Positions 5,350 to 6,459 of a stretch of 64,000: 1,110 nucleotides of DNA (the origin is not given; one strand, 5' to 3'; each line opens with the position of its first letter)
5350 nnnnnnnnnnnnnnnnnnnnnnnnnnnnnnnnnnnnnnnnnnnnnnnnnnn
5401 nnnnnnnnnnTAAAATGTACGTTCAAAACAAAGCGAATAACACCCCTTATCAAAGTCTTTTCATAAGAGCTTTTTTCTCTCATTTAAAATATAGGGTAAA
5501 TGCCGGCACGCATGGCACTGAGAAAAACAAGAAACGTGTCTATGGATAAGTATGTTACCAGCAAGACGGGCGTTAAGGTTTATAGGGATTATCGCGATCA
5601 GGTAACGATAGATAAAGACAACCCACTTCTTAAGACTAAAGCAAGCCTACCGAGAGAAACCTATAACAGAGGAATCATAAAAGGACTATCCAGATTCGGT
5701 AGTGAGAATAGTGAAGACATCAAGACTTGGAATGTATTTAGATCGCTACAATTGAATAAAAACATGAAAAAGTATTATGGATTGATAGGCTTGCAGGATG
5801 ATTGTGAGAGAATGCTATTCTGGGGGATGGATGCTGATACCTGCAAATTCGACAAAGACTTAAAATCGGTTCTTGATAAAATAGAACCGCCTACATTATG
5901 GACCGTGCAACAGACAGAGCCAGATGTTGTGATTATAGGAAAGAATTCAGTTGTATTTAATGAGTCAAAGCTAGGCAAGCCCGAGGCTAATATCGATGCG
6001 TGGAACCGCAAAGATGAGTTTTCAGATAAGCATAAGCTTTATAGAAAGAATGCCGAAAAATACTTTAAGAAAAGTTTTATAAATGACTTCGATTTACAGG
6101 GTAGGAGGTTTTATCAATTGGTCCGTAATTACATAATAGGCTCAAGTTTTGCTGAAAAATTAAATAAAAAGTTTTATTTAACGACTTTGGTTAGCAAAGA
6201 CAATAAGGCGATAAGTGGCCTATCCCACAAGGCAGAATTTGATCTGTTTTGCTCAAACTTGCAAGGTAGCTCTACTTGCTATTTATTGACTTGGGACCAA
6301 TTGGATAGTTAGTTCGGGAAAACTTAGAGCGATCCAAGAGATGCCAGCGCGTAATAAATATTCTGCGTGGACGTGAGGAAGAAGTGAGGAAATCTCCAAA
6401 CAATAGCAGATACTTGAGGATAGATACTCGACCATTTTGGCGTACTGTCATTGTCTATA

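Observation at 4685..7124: Three uncharacterised genes, two with PD-(D/E)xK cores, between the Type III R-M operon and the element's replication/integration module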

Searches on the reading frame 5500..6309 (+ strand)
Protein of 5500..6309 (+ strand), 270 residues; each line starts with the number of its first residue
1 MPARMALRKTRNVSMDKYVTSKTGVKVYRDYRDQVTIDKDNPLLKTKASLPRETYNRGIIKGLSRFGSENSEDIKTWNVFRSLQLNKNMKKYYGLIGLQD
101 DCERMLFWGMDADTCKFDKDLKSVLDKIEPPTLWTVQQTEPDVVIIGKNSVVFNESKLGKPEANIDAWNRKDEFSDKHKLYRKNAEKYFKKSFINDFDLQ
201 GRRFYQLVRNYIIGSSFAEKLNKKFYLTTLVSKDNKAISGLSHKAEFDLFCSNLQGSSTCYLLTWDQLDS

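Call 3: search_protein_families(library=pfam, proteins=[window:5500-6309:+], max_evalue=1)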
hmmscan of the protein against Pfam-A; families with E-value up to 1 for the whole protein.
window:5500-6309:+ (270 aa): 1 family
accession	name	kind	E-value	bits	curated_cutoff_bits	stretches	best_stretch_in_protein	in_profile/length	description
PF07198.17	DUF1410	-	0.72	10.7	25.5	0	216-240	12-36/61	Protein of unknown function (DUF1410)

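Call 4: search_protein_families(library=padloc, proteins=[window:5500-6309:+], max_evalue=1)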
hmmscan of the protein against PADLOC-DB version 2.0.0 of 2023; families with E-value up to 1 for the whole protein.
window:5500-6309:+ (270 aa): 0 families

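Call 5: search_protein_families(library=ncbifam, proteins=[window:5500-6309:+], max_evalue=1)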
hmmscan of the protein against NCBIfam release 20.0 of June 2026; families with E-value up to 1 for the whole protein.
window:5500-6309:+ (270 aa): 1 family
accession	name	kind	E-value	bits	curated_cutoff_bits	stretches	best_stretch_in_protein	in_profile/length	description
NF000867.0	PRK00078.1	equivalog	0.032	13.9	249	1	111-204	31-129/192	Maf-like protein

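Call 6: search_protein_families(library=phrogs, proteins=[window:5500-6309:+], max_evalue=1)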
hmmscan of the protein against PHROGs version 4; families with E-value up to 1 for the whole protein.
window:5500-6309:+ (270 aa): 1 family
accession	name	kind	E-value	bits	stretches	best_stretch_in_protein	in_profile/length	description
phrog_36336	-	unknown function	0.036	15.4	1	72-116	24-65/80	-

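Call 10: find_homologous_proteins(query=window:5500-6309:+)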
Query window:5500-6309:+ (270 aa): 68 proteins with E <= 0.001 among 319 candidates.
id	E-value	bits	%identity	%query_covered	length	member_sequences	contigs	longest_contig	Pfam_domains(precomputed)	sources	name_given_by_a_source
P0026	4.3e-176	602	100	99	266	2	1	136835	-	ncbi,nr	ncbi:MAG: hypothetical protein PHO67_04515 [Candidatus Omnitrophica bacterium]|nr:hypothetical prote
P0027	1.5e-148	511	87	94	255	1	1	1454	-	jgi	-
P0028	2.3e-144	498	86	94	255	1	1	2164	-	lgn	-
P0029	4.9e-138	477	83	94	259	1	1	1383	-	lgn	-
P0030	1.9e-135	468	80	94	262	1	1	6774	PF22558.4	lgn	-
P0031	2.4e-126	439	72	94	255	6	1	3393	PF22558.4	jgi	-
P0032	3.6e-123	428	69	94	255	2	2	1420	PF22558.4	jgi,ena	-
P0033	3.3e-122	425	70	94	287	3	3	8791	PF22558.4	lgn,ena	-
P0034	1.2e-120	420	69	94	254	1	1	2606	PF22558.4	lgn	-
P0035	7.2e-120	417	69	94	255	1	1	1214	PF22558.4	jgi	jgi:hypothetical protein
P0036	1.5e-111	390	64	94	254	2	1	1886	PF22558.4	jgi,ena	-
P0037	2.2e-108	380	64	93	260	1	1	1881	PF22558.4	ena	-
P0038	6.0e-108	378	61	95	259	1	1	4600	-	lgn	-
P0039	5.1e-107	375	63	94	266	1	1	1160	PF22558.4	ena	-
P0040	3.9e-106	372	64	94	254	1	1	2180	PF22558.4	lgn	-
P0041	3.1e-103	363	62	93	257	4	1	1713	PF22558.4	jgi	jgi:hypothetical protein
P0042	8.1e-103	361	60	94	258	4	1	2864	PF22558.4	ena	-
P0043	6.5e-102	358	61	94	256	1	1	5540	PF22558.4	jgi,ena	-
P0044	7.3e-102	358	61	92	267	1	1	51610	PF22558.4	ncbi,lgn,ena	-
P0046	2.3e-101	357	58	99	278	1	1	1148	PF22558.4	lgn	-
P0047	2.4e-101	357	58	94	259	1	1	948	PF22558.4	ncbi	-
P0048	3.2e-101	356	61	93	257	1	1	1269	PF22558.4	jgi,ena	-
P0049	4.4e-101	356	59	94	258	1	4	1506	PF22558.4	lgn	-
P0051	1.3e-100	354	59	93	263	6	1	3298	PF22558.4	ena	-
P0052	2.5e-100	353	60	93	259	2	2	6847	PF22558.4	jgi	jgi:hypothetical protein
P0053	3.1e-100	353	56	97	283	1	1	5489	PF22558.4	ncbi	-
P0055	1.0e-99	351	60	94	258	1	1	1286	PF22558.4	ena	-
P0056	1.2e-99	351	59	93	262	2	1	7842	PF22558.4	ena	-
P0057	1.5e-99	351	59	94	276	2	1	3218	PF22558.4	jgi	jgi:hypothetical protein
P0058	4.8e-99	349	58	94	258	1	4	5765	PF22558.4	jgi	jgi:hypothetical protein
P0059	6.2e-99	349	58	93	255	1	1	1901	PF22558.4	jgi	jgi:hypothetical protein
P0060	6.6e-99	349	56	94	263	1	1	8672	PF22558.4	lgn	-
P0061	9.5e-99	348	58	93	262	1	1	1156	PF22558.4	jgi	jgi:hypothetical protein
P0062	1.2e-98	348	57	97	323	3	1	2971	PF22558.4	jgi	-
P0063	1.2e-98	348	57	95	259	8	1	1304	PF22558.4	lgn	-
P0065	3.6e-98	346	58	93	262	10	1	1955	PF22558.4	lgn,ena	-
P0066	7.4e-98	345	58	93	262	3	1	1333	PF22558.4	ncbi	-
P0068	1.8e-97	344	60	95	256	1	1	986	PF22558.4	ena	-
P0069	2.3e-97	343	58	93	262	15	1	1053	PF22558.4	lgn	-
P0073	1.7e-96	341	57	93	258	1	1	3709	PF22558.4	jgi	jgi:hypothetical protein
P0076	1.3e-95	338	58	94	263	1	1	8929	PF22558.4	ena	-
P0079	1.5e-93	331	56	94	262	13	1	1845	PF22558.4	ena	-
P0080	2.4e-92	327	55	95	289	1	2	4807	PF22558.4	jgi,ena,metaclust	metaclust:\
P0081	4.1e-92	326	55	94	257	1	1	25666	PF22558.4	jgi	-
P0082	4.8e-91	323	62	84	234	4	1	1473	PF22558.4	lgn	-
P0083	4.3e-89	316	55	94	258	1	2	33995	PF22558.4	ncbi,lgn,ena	-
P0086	1.2e-64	236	57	66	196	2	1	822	PF22558.4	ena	-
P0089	2.5e-40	157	37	92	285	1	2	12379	PF22558.4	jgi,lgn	-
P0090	3.8e-39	153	37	93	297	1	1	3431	PF22558.4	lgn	-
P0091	9.7e-38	148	39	93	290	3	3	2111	PF22558.4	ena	-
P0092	1.1e-37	148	36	93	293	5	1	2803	PF22558.4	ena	-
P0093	1.1e-31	128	35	93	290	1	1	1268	PF22558.4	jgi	jgi:hypothetical protein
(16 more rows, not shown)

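Call 12: search_protein_families(library=pfam, proteins=[P0030, P0031, P0044, P0089, P0026], max_evalue=10)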
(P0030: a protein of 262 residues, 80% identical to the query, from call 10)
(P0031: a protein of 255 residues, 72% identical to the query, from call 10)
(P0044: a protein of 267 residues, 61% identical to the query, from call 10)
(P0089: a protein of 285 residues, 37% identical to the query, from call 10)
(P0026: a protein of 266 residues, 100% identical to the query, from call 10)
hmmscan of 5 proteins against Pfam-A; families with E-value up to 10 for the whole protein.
P0030 (262 aa): 1 family
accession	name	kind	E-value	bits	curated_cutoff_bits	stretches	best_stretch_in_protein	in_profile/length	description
PF16285.10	DUF4931_N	-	0.073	13.6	24.1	1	12-86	38-106/124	Domain of unknown function (DUF4931) N-terminal domain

P0031 (255 aa): 1 family
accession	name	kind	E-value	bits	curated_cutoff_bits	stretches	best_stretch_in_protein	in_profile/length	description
PF22558.3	REase-ARP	-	8.8e-09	35.8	27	1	121-254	118-248/270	Restriction Endonuclease associating with ARP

P0044 (267 aa): 1 family
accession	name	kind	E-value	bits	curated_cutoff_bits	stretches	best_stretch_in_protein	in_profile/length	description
PF22558.3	REase-ARP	-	1.9e-08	34.7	27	1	109-258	109-250/270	Restriction Endonuclease associating with ARP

P0089 (285 aa): 3 families
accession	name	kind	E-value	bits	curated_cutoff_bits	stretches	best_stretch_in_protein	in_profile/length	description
PF22558.3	REase-ARP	-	4.6e-10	40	27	1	115-265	115-259/270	Restriction Endonuclease associating with ARP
PF20796.3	PDDEXK_13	-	0.00099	19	27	1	84-258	121-272/290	PD-(D/E)XK nuclease superfamily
PF08649.15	DASH_Dad1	-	0.11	13.2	31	0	212-226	19-33/55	DASH complex subunit Dad1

P0026 (266 aa): 1 family
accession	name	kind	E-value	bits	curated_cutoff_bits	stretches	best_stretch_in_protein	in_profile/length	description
PF07198.17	DUF1410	-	0.68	10.8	25.5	1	208-236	9-36/61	Protein of unknown function (DUF1410)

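Call 17: find_encoding_contigs(protein=P0044, flank=10000, max_places=2)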
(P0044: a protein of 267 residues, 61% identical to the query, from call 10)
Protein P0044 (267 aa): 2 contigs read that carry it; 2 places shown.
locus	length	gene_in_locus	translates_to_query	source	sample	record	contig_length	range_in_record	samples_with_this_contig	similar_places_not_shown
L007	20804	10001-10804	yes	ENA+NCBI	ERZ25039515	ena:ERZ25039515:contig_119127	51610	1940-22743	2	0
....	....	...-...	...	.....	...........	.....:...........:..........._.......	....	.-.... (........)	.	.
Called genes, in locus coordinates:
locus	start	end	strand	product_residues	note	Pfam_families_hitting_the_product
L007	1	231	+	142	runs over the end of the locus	-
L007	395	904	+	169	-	PF13527:Acetyltransf_9, PF00583:Acetyltransf_1, PF13673:Acetyltransf_10 (weak), PF13508:Acetyltransf_7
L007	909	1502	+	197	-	PF12675:DUF3795 (weak)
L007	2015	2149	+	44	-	-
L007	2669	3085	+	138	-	-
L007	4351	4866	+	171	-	PF16117:DUF4833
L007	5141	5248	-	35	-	PF13614:AAA_31, PF01656:CbiA (weak)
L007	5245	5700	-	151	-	PF16747:Adhesin_E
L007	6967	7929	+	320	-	PF13280:WYL, PF25583:WCX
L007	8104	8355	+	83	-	-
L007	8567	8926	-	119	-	PF18478:PIN_10 (weak), PF18480:DUF5615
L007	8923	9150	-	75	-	PF04255:DUF433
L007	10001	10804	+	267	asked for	PF22558:REase-ARP (weak)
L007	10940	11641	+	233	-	-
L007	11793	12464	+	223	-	PF27257:HI_0787_N (faint)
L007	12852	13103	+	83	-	PF04255:DUF433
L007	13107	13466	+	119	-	PF01927:Mut7-C (weak), PF18480:DUF5615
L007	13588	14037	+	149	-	-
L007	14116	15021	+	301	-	-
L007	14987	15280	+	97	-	-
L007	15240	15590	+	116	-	-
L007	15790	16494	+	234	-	-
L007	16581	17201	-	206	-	PF24575:TPR_Slam (faint), PF07719:TPR_2 (faint), PF13428:TPR_14 (faint), PF14561:TPR_20 (faint), PF13176:TPR_7 (faint), PF13424:TPR_12 (faint), PF00515:TPR_1 (faint), PF13432:TPR_16 (weak), +5 more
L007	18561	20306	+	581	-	PF05496:RuvB_N (weak), PF13177:DNA_pol3_delta2, PF00004:AAA, PF07728:AAA_5, PF13401:AAA_22 (weak), PF22608:DNAX_ATPase_lid, PF12169:DNA_pol3_gamma3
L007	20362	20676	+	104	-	PF02575:YbaB_DNA_bd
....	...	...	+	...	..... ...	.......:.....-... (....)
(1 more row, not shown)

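Call 23: search_protein_families(library=pfam, alignment_id=A2, max_evalue=0.01)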
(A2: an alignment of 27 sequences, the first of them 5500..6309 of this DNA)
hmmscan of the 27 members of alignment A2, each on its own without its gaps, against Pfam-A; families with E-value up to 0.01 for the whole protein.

A. member 1, window:5500-6309:+ (270 aa): 0 families

B. families by the number of members that match (of 27 scanned): 2 families
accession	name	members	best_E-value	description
PF22558.3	REase-ARP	23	1e-11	Restriction Endonuclease associating with ARP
PF20796.3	PDDEXK_13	1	0.00099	PD-(D/E)XK nuclease superfamily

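Call 33: search_protein_families(library=pfam, proteins=[L007:10940-11638:+, L007:11793-12461:+], max_evalue=0.01)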
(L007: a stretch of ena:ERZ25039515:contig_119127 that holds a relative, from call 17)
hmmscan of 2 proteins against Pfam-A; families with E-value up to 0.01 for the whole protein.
L007:10940-11638:+ (233 aa): 0 families

L007:11793-12461:+ (223 aa): 0 families

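Call 37: find_related_loci(query=A2, collection=metagenome_contigs, flank=6000)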
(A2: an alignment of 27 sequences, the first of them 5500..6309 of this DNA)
Query A2 (270 aa) in metagenome_contigs; peptide patterns used: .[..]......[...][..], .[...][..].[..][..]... (x = any residue, [..] = any of these).
243 stretches matched a pattern; 104 encode a relative of the query (tblastn E <= 1e-3); the best 80 are kept; 80 distinct loci.
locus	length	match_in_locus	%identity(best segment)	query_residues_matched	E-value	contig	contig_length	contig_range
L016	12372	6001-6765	71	15-269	8e-131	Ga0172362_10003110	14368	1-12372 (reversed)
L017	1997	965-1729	71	15-269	5e-138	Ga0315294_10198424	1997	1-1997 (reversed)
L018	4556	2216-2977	70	15-268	1e-128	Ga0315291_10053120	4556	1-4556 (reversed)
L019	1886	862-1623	64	15-268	1e-125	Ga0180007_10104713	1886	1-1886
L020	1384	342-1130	59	8-268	4e-119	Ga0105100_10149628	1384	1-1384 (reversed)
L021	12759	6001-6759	60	18-270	9e-110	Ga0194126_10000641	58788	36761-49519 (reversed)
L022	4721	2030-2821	58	7-268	4e-109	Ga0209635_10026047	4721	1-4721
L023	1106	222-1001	60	11-268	7e-119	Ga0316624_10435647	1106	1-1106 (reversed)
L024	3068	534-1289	61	17-268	3e-111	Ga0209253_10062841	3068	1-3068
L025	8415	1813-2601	58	9-269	6e-108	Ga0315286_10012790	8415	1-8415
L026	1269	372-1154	59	8-268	6e-117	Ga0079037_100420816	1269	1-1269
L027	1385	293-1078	58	9-268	7e-117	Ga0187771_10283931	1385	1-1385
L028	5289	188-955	61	13-268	8e-108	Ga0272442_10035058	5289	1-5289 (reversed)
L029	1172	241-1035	57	8-270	7e-116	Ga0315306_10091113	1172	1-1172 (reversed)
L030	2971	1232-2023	57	8-269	5e-109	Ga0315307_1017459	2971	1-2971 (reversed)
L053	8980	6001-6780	37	19-268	8e-49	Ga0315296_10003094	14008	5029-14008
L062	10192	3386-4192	35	1-268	6e-46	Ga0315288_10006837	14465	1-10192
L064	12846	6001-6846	35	1-268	6e-45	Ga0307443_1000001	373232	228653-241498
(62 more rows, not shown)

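Call 40: search_protein_families(library=pfam, proteins=[L064:1985-3661:+, L064:3688-4434:+, L062:2527-3378:+, L062:4333-6177:+, L062:6363-8654:+, L053:5246-5974:+, L026:182-424:+, L021:5703-5984:-, L025:1-1698:+, L016:6001-6765:+], max_evalue=0.001)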
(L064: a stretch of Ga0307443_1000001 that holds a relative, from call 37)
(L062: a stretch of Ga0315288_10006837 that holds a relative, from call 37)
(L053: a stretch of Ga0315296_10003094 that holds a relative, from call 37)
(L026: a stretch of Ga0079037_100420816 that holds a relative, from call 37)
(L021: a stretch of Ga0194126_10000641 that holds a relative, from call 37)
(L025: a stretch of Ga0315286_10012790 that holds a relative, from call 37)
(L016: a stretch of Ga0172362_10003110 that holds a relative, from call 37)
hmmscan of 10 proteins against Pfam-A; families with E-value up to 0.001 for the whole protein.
L064:1985-3661:+ (559 aa): 0 families

L064:3688-4434:+ (249 aa): 4 families
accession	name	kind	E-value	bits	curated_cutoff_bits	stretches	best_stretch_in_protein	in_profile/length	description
PF02224.24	Cytidylate_kin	-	3.1e-66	223.5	26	1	29-245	1-209/211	Cytidylate kinase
PF01202.28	SKI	-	1e-08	35.9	22.1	0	167-243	86-156/159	Shikimate kinase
PF13189.12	Cytidylate_kin2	-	1.4e-08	35.6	28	1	134-208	78-148/176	Cytidylate kinase-like family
PF13238.12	AAA_18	-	8.5e-05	23.5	29.4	0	29-186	1-111/128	AAA domain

L062:2527-3378:+ (284 aa): 1 family
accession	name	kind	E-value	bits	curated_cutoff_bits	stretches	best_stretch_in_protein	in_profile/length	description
PF02401.23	LYTB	-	4.1e-86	289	24.5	1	3-279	1-267/267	LytB protein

L062:4333-6177:+ (615 aa): 3 families
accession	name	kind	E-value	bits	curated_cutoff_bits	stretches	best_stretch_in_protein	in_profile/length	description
PF01380.27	SIS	-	2.6e-56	189.4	25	2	295-421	2-129/131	SIS domain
PF13522.11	GATase_6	-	5.6e-16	59.2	27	1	63-180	7-114/130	Glutamine amidotransferase domain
PF13537.11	GATase_7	-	4e-11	43.4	25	1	88-202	15-122/123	Glutamine amidotransferase domain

L062:6363-8654:+ (764 aa): 3 families
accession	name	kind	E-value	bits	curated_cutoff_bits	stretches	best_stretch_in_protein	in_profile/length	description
PF01326.24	PPDK_N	-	1.5e-111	373.3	27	1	20-323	2-312/328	Pyruvate phosphate dikinase, AMP/ATP-binding domain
PF02896.24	PEP-utilizers_C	-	1.4e-69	234.9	22.8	1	459-753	8-291/293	PEP-utilising enzyme, PEP-binding domain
PF00391.29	PEP-utilizers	-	3.3e-30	103.9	23.1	1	368-438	2-72/72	PEP-utilising enzyme, mobile domain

L053:5246-5974:+ (243 aa): 1 family
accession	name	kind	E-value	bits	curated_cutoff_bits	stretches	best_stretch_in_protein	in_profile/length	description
PF04250.19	DUF429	-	0.00073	19.8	23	0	141-215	123-204/214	Protein of unknown function (DUF429)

L026:182-424:+ (81 aa): 0 families

L021:5703-5984:- (93 aa): 0 families

L025:1-1698:+ (566 aa): 8 families
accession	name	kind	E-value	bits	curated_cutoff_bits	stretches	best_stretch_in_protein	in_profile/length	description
PF13361.12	UvrD_C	-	2.5e-16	60.5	25.6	1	437-499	277-345/350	UvrD-like helicase C-terminal domain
PF00580.27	UvrD-helicase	-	3.7e-10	40.4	23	1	139-229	3-93/271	UvrD/REP helicase N-terminal domain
PF13538.12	UvrD_C_2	-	7.5e-09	35.8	27.4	1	448-499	2-51/52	UvrD-like helicase C-terminal domain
PF13245.12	AAA_19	-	2.9e-08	34.4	25.1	1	141-300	2-132/134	AAA domain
PF04851.21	ResIII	-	5.5e-06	26.8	22.5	1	148-284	21-153/164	Type III restriction enzyme, res subunit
PF13401.12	AAA_22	-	3e-05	24.8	27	1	150-289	5-117/130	AAA domain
PF09848.15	SLFN-g3_helicase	-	0.00011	22.1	24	1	154-471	5-294/354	Schlafen group 3, DNA/RNA helicase domain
PF25199.1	nSTAND_NTPase5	-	0.0006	20.1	34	0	131-174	19-65/145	Novel STAND NTPase 5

L016:6001-6765:+ (255 aa): 1 family
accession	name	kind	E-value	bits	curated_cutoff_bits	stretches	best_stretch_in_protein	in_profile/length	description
PF22558.3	REase-ARP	-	1.4e-08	35.1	27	1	123-254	120-248/270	Restriction Endonuclease associating with ARP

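Call 54: search_solved_structures(query=A2, max_evalue=1)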
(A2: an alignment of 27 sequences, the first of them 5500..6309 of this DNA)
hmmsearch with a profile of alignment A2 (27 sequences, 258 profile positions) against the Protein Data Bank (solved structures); distinct sequences matched with E-value up to 1: 1.
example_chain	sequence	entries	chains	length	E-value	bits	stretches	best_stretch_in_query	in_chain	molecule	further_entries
7f68_A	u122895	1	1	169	0.83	12.1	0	16-69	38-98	GTPase NRas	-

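Call 63: predict_structure(alignment_id=A2)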
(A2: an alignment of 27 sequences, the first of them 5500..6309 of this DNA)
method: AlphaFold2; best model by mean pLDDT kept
length: 270 residues; sequences in the alignment: 27
mean_pLDDT: 91.6   pTM: 0.87
mean pLDDT of the five models: 91.6, 91.0, 90.1, 90.0, 90.0
residues with pLDDT >= 90: 223; 70-90: 28; 50-70: 10; < 50: 9
segments of 3 or more residues with pLDDT < 50: 1-3, 9-13
pLDDT, mean of each block of 10 residues (from residue 1): 49 73 92 96 94 93 95 96 97 98 96 95 93 73 96 94 91 89 96 97 96 98 98 94 98 97 90
secondary structure, 60 per line:
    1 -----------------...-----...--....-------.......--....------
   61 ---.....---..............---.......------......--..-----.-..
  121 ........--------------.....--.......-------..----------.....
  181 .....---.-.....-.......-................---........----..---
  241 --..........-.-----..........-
elements in order: E18-20 E26-28 H31-34 H42-48 H72-85 H89-95 E102-107 H119-128 E143-147 E150-156 H176-185 H191-195 H197-203 H205-220 E224-231 H243-252 E260-264 H265-269

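Call 78: search_dna_similar(query=window:5542-6309:+, collection=plasmids, mode=protein, max_evalue=0.001, max_rows=15)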
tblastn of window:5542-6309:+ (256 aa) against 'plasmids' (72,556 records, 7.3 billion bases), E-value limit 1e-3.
No match.

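Call 79: search_dna_similar(query=window:5542-6309:+, collection=phages, mode=protein, max_evalue=0.001, max_rows=15)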
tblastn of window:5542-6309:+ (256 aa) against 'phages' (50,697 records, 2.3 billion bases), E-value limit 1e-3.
No match.

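Call 83: search_protein_families(library=pfam, alignment_id=A4, max_evalue=0.00001)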
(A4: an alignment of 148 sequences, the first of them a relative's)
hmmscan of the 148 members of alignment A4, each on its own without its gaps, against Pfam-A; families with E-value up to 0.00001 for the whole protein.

A. member 1, L064:4290-6050:- (587 aa): 0 families

B. families by the number of members that match (of 148 scanned): 101 families (the first 25 are shown)
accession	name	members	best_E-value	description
PF01380.27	SIS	4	1.6e-56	SIS domain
PF13522.11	GATase_6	4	2.3e-17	Glutamine amidotransferase domain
PF13537.11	GATase_7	4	4e-12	Glutamine amidotransferase domain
PF05343.19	Peptidase_M42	3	3.6e-98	M42 glutamyl aminopeptidase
PF02401.23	LYTB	3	5.5e-88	LytB protein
PF02388.22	FemAB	3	2.5e-58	FemAB family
PF13480.13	Acetyltransf_6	3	1.3e-15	Acetyltransferase (GNAT) domain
PF00579.31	tRNA-synt_1b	2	5.7e-70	tRNA synthetases class I (W and Y)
PF02592.20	Vut_1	2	1.6e-42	Putative vitamin uptake transporter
PF00270.35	DEAD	2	3.8e-31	DEAD/DEAH box helicase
PF01553.26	Acyltransferase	2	1.6e-29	Acyltransferase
PF18865.6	AbiJ_NTD5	2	5.5e-24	AbiJ N-terminal domain 5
PF20116.4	DUF6506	2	4.5e-21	Family of unknown function (DUF6506)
PF07719.23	TPR_2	2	7.8e-20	Tetratricopeptide repeat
PF14355.11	Abi_C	2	2.3e-19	Abortive infection C-terminus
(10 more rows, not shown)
